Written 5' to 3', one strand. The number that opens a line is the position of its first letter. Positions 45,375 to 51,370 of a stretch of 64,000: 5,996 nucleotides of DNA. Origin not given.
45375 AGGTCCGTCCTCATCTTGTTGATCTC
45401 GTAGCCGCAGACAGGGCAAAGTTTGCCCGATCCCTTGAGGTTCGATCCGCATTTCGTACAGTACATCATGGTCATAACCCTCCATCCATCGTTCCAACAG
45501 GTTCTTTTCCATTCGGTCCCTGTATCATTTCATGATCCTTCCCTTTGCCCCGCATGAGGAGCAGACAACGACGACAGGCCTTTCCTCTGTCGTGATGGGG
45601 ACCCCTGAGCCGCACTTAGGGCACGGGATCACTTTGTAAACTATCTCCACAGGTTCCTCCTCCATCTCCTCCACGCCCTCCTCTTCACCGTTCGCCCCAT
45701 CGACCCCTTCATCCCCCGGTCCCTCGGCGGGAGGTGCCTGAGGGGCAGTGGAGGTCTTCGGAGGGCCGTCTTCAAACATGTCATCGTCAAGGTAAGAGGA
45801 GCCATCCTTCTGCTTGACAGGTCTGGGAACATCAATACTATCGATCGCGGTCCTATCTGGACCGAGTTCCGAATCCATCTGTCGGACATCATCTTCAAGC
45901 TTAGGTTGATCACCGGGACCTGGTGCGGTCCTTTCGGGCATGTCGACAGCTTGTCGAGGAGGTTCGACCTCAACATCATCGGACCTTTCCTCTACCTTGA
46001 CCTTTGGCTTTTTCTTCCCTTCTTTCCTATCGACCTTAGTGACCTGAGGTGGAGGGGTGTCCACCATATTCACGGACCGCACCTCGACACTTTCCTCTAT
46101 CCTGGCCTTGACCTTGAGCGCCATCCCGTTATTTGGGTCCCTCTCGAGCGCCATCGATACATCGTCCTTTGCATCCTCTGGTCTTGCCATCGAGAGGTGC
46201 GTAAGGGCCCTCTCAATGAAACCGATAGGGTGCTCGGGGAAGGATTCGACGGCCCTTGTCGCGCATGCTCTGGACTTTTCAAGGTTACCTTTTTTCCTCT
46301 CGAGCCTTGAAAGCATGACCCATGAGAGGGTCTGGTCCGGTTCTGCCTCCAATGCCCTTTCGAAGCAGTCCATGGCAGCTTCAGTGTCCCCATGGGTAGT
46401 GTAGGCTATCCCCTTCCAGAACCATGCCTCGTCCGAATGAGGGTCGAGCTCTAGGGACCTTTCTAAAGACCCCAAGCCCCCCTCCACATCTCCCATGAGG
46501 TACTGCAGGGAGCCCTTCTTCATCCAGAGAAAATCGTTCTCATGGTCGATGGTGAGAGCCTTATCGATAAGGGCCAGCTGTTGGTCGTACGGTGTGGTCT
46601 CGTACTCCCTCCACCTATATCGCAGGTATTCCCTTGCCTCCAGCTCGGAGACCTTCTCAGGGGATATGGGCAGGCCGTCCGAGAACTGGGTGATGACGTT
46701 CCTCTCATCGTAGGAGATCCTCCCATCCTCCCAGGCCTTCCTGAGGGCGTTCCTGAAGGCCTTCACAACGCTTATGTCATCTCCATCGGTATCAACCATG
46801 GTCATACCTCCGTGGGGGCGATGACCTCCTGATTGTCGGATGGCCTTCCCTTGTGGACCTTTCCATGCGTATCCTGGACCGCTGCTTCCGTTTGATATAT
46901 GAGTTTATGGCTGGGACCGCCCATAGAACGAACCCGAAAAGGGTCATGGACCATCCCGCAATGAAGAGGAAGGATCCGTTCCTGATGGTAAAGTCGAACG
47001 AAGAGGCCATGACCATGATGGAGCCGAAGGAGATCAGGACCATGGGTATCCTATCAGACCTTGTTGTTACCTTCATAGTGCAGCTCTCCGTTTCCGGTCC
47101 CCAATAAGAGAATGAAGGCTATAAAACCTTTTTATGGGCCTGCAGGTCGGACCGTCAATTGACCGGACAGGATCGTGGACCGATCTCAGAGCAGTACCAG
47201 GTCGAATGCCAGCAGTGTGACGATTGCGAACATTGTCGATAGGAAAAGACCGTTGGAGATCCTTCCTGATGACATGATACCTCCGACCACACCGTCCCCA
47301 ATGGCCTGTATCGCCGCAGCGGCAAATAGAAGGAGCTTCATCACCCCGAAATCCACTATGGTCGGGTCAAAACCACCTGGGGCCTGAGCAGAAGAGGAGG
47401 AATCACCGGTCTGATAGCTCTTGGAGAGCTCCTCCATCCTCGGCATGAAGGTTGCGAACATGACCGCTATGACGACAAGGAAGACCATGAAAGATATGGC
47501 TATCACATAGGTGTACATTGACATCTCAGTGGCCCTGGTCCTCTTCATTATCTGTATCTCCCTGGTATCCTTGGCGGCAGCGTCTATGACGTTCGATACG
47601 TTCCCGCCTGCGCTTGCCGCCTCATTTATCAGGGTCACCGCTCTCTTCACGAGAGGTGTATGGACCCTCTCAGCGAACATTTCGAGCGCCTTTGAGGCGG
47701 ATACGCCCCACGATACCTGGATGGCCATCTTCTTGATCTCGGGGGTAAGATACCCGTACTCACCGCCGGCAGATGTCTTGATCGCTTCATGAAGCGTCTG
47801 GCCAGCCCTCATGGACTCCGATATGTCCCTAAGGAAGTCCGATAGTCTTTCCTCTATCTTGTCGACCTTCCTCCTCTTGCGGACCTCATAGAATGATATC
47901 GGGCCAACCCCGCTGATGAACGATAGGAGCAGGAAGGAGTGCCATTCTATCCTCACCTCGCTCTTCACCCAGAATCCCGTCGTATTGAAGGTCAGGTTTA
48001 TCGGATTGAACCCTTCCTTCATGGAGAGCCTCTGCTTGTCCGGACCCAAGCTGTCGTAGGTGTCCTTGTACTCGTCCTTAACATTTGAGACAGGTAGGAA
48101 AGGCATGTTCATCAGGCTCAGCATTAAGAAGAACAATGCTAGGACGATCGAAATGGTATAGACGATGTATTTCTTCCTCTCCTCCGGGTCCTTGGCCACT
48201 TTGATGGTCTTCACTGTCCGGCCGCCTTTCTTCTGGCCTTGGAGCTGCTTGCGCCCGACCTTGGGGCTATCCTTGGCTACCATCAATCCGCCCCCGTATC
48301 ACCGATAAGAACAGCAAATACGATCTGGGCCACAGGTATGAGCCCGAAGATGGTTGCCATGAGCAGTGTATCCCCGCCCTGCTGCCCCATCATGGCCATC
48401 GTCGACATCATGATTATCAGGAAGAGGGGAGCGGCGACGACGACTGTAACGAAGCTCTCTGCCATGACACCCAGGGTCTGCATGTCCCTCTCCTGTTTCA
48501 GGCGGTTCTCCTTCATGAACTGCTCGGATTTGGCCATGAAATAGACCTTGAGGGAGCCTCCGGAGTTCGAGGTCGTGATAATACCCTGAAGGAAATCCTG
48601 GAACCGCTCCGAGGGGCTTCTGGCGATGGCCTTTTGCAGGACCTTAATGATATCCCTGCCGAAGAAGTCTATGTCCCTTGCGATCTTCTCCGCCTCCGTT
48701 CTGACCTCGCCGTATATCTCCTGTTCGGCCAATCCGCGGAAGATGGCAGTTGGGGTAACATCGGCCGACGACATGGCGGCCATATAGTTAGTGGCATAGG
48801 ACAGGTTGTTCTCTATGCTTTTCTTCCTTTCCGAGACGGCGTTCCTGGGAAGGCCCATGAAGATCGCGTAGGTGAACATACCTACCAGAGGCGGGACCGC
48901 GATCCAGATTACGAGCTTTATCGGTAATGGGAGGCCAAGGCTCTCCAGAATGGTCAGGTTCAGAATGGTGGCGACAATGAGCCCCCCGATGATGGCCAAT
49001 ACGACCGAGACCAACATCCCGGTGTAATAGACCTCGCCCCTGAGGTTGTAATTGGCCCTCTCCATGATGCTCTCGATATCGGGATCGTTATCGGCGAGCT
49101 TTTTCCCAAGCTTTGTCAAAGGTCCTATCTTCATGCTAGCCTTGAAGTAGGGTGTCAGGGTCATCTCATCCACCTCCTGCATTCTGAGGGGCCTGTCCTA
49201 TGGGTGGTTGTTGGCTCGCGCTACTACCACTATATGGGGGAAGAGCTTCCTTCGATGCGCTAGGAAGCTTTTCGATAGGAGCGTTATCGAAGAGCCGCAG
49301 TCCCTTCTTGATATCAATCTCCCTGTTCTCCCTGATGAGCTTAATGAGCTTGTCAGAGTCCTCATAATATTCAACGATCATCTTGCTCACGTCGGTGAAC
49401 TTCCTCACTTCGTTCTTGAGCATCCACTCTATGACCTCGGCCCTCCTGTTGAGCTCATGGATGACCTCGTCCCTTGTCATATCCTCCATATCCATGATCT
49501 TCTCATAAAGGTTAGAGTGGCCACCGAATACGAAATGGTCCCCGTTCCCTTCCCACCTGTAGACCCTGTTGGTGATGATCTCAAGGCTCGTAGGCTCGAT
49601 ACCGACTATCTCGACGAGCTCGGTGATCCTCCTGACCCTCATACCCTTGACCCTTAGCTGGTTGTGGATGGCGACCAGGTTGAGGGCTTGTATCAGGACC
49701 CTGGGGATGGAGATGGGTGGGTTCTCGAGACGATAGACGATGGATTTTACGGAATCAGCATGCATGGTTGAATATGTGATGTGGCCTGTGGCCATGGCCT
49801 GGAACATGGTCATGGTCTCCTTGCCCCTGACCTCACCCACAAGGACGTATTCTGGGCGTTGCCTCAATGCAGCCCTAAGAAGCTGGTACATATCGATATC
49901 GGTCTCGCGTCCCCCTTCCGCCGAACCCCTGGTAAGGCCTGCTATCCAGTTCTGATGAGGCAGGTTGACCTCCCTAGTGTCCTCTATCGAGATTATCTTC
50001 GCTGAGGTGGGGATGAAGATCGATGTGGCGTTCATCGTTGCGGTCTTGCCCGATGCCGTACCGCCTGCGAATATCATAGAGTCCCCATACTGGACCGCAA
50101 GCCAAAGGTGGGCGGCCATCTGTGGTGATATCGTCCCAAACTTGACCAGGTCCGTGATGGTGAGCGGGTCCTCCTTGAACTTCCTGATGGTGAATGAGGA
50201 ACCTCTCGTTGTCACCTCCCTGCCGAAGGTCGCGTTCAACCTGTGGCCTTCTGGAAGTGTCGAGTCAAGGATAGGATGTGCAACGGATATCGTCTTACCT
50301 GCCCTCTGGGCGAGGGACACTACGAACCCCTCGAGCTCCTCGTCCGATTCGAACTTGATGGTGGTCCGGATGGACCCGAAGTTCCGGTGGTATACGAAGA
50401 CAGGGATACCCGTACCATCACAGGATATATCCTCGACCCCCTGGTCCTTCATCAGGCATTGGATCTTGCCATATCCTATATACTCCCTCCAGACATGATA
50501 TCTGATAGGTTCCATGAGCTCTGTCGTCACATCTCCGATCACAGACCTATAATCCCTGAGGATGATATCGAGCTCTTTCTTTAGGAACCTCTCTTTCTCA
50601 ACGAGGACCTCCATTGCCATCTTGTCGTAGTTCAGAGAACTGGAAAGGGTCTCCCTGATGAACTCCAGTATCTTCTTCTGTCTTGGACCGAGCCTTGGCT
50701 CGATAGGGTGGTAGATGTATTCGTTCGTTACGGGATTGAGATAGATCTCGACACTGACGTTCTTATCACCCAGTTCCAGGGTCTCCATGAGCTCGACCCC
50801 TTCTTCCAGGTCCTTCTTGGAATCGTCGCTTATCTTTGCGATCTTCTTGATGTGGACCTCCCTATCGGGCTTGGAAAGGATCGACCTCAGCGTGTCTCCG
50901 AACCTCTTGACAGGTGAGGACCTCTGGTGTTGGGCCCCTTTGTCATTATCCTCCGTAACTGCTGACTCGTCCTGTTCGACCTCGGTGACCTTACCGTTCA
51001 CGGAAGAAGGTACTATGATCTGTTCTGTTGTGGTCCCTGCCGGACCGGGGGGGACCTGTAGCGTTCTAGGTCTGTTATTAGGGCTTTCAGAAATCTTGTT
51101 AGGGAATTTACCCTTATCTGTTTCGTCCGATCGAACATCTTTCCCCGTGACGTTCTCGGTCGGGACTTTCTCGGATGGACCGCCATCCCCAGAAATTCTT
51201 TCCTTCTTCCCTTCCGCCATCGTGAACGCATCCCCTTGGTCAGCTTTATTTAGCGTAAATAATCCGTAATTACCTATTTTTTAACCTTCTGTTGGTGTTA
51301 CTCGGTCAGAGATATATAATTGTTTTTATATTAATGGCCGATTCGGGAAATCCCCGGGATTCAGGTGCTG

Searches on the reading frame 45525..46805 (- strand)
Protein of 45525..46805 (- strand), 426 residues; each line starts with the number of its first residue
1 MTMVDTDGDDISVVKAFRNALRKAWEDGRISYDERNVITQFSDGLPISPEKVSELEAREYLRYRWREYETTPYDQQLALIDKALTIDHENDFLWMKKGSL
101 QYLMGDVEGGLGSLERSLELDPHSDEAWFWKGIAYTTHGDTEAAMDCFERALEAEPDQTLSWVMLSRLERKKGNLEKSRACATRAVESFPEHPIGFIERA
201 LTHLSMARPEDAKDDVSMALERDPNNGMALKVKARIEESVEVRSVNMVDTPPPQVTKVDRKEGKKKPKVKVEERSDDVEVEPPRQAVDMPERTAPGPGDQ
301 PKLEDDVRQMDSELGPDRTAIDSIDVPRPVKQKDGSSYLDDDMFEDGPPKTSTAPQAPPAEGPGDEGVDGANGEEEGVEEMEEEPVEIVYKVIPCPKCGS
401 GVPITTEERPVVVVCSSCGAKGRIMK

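Call 21: search_protein_families(library=pfam, proteins=[window:45525-46805:-], max_evalue=0.001)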
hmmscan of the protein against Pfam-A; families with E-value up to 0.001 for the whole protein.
window:45525-46805:- (426 aa): 13 families
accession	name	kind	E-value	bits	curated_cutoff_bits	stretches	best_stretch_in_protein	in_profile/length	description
PF07719.23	TPR_2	-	8e-18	63.5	27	1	126-157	2-33/34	Tetratricopeptide repeat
PF00515.34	TPR_1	-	2.1e-16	59.4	27.8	1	126-157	2-33/34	Tetratricopeptide repeat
PF13428.12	TPR_14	-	5.5e-15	54.8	23.5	1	126-168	2-44/44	Tetratricopeptide repeat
PF13431.12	TPR_17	-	6.9e-15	54.5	24.4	1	114-144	2-32/34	Tetratricopeptide repeat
PF13181.12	TPR_8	-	8e-14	51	25.7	1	126-157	2-33/34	Tetratricopeptide repeat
PF13371.12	TPR_9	-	2e-13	50.5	35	1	115-160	19-64/73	Tetratricopeptide repeat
PF13432.12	TPR_16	-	1.3e-12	48.3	32.7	1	98-157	4-63/65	Tetratricopeptide repeat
PF14559.12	TPR_19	-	2.6e-09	37.7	25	1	105-159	5-59/68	Tetratricopeptide repeat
PF23914.1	TPR_CcmH_CycH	-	3.3e-07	30.7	42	0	151-234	42-128/158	Cytochrome c-type biogenesis protein H TPR domain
PF13174.12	TPR_6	-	2.8e-06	28.1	26.3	0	126-157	1-32/33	Tetratricopeptide repeat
PF13414.12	TPR_11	-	5.3e-05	23.3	26.8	0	102-138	5-41/42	TPR repeat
PF13429.12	TPR_15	-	0.00011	22.2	26.2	0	119-159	141-180/280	Tetratricopeptide repeat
PF13424.12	TPR_12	-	0.00021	21.8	30.1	0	97-154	9-74/77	Tetratricopeptide repeat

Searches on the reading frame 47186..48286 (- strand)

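Call 21: search_protein_families(library=pfam, proteins=[window:47186-48286:-], max_evalue=0.001)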
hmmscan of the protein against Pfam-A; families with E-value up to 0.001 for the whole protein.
window:47186-48286:- (366 aa): 1 family
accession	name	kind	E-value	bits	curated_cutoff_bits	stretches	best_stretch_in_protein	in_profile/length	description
PF00482.28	T2SSF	-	3.8e-19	69.3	25.2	1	151-277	1-124/125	Type II secretion system (T2SS), protein F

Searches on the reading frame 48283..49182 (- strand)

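Call 21: search_protein_families(library=pfam, proteins=[window:48283-49182:-], max_evalue=0.001)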
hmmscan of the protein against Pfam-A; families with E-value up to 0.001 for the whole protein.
window:48283-49182:- (299 aa): 1 family
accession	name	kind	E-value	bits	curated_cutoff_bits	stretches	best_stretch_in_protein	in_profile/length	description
PF00482.28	T2SSF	-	1e-16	61.4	25.2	1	131-258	2-124/125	Type II secretion system (T2SS), protein F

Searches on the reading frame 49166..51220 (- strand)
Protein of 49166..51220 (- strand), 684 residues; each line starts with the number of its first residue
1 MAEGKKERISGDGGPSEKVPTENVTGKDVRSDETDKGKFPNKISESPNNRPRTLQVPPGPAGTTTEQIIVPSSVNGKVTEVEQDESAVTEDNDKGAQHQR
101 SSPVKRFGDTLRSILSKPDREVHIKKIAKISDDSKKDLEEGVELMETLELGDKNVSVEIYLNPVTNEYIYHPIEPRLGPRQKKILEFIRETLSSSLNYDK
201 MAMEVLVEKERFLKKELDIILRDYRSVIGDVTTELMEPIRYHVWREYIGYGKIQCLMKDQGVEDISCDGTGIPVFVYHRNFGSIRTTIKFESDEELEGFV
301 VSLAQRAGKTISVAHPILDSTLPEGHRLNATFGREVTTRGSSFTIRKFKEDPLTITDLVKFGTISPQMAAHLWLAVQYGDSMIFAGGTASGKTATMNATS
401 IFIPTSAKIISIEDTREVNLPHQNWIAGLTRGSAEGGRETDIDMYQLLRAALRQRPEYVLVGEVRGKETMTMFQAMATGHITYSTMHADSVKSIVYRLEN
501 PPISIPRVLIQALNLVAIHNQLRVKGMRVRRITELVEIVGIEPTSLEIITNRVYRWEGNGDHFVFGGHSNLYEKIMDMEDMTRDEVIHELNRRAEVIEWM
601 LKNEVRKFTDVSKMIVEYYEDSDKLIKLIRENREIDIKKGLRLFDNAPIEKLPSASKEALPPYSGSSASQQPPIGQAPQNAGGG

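Call 21: search_protein_families(library=pfam, proteins=[window:49166-51220:-], max_evalue=0.001)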
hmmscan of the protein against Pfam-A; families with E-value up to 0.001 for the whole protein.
window:49166-51220:- (684 aa): 2 families
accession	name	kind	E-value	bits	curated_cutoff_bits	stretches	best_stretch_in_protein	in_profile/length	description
PF00437.27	T2SSE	-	3.8e-36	125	24.9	1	286-517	36-273/370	Type II/IV secretion system protein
PF23989.1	PilB3_C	-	0.00048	20.7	27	0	569-633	10-74/83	PilB3-like, C-terminal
